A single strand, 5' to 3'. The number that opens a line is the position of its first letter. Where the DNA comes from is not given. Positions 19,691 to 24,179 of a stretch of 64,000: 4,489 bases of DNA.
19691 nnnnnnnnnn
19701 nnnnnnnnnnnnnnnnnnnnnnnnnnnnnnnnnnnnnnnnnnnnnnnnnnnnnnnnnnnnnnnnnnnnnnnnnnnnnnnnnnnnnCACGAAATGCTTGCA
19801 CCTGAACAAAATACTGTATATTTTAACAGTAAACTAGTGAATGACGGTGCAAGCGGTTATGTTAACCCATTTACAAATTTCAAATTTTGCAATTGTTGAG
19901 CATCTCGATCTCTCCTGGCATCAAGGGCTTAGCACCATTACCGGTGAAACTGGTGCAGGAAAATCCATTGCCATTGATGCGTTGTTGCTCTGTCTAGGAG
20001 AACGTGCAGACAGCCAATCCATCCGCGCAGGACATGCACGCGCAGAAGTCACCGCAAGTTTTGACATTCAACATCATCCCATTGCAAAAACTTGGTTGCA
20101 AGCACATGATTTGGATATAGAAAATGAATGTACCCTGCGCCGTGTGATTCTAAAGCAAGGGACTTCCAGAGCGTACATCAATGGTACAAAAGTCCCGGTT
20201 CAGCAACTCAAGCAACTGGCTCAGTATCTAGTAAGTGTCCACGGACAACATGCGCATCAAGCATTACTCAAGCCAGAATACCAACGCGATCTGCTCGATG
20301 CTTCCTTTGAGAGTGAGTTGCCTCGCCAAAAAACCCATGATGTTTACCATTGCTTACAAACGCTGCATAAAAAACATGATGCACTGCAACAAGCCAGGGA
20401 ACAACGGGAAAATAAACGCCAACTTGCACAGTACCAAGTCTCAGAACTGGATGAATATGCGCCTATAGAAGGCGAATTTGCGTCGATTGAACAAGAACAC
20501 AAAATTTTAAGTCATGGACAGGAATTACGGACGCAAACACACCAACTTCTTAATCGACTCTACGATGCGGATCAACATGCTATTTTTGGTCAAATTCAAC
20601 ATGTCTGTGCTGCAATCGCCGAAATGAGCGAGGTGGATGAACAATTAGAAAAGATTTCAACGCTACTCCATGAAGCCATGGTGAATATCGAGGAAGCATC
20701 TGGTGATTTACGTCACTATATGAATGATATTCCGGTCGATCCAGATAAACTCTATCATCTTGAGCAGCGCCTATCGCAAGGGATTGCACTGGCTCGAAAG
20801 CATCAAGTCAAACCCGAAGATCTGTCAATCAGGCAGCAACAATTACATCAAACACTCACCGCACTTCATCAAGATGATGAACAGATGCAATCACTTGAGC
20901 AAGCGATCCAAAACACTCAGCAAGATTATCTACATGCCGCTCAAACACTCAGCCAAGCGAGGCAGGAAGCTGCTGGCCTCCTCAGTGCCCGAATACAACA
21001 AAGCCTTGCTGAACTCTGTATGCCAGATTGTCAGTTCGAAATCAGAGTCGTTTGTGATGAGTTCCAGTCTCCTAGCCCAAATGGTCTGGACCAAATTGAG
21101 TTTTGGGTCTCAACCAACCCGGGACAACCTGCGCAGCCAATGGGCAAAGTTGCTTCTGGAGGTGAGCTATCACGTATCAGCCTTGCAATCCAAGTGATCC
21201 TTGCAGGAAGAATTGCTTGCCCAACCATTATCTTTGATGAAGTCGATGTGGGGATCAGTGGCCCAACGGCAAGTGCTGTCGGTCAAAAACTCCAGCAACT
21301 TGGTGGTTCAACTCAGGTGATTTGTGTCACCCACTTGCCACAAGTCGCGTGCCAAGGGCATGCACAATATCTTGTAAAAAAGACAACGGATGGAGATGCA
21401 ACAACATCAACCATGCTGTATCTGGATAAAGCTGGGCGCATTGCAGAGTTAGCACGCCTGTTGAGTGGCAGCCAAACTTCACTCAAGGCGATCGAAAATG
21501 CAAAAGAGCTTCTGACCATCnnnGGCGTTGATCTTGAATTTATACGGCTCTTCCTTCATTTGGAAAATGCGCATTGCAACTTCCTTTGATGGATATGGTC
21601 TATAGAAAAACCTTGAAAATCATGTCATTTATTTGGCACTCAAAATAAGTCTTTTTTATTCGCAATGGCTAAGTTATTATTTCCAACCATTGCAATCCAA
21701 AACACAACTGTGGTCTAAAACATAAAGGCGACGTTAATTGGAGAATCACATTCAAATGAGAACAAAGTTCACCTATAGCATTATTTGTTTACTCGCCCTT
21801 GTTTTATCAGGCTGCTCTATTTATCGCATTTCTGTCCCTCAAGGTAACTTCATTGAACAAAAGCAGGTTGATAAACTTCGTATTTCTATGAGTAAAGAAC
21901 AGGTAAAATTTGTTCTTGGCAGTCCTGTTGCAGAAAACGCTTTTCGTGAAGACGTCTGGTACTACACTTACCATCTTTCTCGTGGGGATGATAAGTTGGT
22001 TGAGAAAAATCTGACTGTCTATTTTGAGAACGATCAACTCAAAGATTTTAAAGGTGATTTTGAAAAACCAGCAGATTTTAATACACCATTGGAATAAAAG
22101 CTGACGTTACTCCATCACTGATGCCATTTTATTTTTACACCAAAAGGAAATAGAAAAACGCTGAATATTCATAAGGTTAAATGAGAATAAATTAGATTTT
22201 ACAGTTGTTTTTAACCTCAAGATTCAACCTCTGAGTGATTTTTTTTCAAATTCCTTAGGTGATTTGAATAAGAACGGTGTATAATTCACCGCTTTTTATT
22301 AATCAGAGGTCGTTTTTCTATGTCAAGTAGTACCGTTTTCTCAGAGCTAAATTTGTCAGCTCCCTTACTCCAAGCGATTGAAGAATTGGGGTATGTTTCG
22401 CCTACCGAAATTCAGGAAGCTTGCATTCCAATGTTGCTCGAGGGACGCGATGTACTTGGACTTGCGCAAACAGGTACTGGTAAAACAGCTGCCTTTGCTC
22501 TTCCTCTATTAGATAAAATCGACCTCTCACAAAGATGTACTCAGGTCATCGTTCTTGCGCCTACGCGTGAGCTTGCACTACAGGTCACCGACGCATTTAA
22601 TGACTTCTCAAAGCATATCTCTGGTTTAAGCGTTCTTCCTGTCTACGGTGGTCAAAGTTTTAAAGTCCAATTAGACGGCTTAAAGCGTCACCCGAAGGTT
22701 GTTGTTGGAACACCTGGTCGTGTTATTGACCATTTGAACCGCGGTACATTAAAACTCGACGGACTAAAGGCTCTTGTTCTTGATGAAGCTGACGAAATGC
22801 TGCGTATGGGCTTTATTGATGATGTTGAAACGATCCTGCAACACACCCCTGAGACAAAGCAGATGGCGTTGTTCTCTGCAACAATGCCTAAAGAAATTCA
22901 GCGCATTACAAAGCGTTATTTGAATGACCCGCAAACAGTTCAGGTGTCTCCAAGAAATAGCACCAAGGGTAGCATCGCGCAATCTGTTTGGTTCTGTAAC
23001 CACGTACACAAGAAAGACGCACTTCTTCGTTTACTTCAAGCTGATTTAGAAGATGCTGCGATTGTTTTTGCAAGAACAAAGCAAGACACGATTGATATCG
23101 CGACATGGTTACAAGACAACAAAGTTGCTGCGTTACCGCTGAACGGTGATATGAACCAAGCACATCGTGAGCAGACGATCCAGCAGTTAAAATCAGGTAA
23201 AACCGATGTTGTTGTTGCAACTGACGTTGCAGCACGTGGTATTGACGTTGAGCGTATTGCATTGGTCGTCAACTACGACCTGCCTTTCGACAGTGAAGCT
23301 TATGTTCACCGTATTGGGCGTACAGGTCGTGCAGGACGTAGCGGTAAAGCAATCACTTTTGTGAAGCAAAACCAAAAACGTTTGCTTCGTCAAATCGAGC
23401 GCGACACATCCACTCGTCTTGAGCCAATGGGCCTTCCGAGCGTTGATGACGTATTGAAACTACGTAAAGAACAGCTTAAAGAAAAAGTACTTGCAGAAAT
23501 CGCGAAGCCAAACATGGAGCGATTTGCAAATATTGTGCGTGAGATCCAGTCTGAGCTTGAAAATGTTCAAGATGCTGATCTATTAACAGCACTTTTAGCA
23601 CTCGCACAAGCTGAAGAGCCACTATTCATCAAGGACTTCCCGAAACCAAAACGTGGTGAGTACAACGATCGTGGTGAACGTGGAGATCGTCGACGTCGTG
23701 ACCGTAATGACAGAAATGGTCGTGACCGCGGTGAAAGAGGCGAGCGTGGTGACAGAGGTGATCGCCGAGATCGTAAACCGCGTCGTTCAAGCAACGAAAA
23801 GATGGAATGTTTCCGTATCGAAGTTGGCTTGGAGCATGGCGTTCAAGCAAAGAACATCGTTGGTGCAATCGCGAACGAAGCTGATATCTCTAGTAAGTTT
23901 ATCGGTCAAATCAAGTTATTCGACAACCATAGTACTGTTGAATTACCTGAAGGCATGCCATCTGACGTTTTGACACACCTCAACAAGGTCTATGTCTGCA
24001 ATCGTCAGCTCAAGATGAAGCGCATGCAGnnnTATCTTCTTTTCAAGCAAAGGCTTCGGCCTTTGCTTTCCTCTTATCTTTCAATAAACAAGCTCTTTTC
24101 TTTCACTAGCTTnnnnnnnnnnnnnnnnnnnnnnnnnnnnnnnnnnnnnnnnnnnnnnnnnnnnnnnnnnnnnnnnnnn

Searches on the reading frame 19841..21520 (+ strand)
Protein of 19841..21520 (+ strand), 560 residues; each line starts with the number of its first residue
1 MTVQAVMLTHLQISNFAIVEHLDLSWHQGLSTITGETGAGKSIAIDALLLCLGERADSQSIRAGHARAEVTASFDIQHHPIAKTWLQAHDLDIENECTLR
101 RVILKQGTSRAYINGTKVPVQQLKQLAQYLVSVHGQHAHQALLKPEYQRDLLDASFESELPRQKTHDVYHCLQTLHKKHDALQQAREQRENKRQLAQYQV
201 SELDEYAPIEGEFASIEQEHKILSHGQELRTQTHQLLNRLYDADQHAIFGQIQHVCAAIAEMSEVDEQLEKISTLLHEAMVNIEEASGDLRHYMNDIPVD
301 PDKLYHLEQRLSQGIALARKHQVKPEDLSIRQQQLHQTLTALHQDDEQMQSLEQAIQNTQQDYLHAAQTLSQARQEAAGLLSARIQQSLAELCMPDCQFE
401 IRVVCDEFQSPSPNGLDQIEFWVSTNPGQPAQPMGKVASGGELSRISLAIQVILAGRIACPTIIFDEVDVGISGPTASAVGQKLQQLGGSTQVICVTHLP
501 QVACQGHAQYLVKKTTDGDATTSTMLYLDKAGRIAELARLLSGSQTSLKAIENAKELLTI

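Call 91: search_protein_families(library=pfam, proteins=[window:19841-21520:+], max_evalue=0.01)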
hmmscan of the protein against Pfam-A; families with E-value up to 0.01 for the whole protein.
window:19841-21520:+ (560 aa): 3 families
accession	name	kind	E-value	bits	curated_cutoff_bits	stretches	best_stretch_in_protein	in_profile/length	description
PF02463.25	SMC_N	-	1.5e-19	70.8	40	1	7-518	1-217/220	RecF/RecN/SMC N terminal domain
PF13476.12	AAA_23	-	1.2e-11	46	27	1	11-220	2-180/201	AAA domain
PF13555.12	AAA_29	-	0.00036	20.7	27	1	8-52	1-46/61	P-loop containing region of AAA domain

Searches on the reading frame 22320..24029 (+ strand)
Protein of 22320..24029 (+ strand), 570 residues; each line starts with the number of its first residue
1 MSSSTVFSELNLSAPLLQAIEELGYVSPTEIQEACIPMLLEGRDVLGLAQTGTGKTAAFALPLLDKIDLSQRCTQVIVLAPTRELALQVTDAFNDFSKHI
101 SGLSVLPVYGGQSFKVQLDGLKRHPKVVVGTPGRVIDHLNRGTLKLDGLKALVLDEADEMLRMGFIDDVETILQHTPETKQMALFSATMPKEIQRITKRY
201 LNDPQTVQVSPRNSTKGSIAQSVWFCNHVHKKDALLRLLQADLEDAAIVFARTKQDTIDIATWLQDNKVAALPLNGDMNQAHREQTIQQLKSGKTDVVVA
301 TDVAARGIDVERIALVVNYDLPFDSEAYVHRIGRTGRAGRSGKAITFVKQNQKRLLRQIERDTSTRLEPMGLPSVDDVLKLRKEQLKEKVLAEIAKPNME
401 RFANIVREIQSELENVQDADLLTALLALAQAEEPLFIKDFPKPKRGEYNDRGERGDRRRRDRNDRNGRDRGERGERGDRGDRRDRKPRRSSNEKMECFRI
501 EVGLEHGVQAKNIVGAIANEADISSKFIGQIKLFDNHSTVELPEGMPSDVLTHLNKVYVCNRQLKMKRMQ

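Call 91: search_protein_families(library=pfam, proteins=[window:22320-24029:+], max_evalue=0.01)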
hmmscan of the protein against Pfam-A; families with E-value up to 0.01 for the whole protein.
window:22320-24029:+ (570 aa): 6 families
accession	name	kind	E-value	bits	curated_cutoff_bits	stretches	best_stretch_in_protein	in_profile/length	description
PF00270.35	DEAD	-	8.3e-50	169.2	26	1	29-196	1-167/167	DEAD/DEAH box helicase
PF00271.37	Helicase_C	-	4.5e-31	107.8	23.5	1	231-339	2-110/110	Helicase conserved C-terminal domain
PF03880.21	DbpA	-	5.3e-22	78.1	25.6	1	498-567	2-71/72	DbpA RNA binding domain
PF25399.1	DeaD_dimer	-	3e-12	46.8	23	1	373-438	1-65/67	RNA helicase DeaD dimerization domain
PF04851.21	ResIII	-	1.5e-06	28.6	22.5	1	49-189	30-162/164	Type III restriction enzyme, res subunit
PF14617.12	CMS1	-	0.0033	17.3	35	1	127-181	178-225/250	U3-containing 90S pre-ribosomal complex subunit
